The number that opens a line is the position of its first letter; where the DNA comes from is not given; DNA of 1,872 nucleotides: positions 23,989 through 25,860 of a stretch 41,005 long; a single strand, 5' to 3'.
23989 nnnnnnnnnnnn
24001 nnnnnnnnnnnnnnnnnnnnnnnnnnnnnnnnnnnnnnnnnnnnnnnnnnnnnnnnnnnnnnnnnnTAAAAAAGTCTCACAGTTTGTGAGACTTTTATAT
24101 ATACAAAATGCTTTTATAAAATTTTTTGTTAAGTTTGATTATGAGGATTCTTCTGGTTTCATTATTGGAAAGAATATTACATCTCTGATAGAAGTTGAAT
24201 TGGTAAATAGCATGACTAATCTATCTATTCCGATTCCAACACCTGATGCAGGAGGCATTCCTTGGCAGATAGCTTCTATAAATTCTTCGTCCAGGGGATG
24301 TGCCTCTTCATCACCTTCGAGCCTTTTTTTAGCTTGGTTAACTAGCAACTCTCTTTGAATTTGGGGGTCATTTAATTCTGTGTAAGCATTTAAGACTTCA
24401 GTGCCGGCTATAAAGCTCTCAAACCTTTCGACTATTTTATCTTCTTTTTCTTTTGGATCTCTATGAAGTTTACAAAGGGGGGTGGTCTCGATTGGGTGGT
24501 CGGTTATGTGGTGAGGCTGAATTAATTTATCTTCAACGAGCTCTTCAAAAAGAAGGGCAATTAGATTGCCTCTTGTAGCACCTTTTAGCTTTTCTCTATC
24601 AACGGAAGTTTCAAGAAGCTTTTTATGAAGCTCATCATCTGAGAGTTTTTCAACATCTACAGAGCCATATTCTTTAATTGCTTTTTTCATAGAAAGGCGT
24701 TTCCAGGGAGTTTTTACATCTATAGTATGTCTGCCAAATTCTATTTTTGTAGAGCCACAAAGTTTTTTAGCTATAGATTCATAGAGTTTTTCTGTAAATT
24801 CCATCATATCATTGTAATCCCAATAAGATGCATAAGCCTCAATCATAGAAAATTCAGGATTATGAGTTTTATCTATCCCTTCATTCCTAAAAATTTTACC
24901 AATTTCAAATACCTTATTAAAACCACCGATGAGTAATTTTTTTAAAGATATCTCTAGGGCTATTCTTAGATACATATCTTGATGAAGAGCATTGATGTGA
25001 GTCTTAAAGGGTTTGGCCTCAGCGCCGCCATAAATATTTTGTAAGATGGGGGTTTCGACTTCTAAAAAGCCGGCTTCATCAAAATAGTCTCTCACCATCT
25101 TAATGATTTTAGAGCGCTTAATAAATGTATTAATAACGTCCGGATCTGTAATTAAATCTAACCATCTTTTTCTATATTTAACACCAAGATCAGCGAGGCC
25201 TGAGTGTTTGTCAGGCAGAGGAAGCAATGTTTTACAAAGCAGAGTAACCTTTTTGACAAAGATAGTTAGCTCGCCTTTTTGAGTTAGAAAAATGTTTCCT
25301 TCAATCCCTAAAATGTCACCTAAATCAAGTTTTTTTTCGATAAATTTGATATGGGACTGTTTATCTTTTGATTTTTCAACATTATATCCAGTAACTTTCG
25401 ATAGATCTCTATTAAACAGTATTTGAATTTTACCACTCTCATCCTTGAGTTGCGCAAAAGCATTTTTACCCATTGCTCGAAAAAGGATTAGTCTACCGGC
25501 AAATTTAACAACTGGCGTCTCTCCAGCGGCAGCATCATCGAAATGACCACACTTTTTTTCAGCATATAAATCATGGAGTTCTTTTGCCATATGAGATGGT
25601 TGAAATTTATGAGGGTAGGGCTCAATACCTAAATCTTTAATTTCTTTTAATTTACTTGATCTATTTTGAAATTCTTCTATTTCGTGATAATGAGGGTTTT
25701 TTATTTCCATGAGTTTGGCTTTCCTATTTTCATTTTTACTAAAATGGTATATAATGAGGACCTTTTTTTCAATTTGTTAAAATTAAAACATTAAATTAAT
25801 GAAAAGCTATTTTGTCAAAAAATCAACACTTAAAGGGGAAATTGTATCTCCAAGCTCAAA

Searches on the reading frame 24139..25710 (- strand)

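Call 63: search_protein_families(library=pfam, proteins=[window:24139-25710:-], max_evalue=0.00001)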
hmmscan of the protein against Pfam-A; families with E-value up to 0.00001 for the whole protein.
window:24139-25710:- (523 aa): 3 families
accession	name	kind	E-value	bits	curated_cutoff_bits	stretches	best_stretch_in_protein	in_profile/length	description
PF00152.25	tRNA-synt_2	-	3.1e-89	299.5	25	1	177-517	4-307/308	tRNA synthetases class II (D, K and N)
PF01336.31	tRNA_anti-codon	-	1.7e-12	47.5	27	1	68-158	1-75/75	OB-fold nucleic acid binding domain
PF01409.25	tRNA-synt_2d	-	4.7e-08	33.2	19.8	0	266-325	104-162/246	tRNA synthetases class II core domain (F)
